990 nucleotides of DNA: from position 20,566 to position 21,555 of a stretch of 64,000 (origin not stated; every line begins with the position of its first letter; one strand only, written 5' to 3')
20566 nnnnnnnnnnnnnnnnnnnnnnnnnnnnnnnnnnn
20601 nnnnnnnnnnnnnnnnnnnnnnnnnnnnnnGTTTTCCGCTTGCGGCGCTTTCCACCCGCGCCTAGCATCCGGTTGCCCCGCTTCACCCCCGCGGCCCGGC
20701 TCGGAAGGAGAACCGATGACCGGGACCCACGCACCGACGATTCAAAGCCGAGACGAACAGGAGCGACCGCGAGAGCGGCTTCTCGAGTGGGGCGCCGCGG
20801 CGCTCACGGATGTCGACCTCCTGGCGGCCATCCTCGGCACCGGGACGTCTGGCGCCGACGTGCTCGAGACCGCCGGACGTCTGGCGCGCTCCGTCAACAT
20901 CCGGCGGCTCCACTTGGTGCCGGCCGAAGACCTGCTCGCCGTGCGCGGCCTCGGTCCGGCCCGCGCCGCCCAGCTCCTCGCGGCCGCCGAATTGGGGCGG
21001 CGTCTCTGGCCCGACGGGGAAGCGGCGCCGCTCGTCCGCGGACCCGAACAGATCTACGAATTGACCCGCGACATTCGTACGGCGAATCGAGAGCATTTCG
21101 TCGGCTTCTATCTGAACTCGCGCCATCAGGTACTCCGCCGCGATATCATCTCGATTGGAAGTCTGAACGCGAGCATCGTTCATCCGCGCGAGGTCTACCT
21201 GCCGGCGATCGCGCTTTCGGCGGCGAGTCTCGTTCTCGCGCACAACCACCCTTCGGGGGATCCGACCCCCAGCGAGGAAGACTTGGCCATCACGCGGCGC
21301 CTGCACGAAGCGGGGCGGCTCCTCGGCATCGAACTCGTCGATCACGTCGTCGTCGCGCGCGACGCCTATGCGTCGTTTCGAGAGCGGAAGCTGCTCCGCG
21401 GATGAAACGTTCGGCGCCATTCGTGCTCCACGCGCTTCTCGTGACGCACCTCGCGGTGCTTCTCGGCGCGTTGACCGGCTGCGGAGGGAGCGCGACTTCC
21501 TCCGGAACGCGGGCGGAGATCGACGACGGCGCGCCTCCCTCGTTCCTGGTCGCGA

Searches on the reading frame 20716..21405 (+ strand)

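Call 22: search_protein_families(library=pfam, proteins=[window:20716-21405:+], max_evalue=0.0001)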
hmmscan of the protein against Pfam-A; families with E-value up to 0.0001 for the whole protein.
window:20716-21405:+ (229 aa): 2 families
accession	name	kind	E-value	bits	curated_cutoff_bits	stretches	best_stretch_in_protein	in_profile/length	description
PF04002.20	RadC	-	1.2e-40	138.6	22.1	1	109-225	3-120/121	RadC-like JAB domain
PF20582.4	UPF0758_N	-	1.2e-19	70.6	27.1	1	9-85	1-77/77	UPF0758 N-terminal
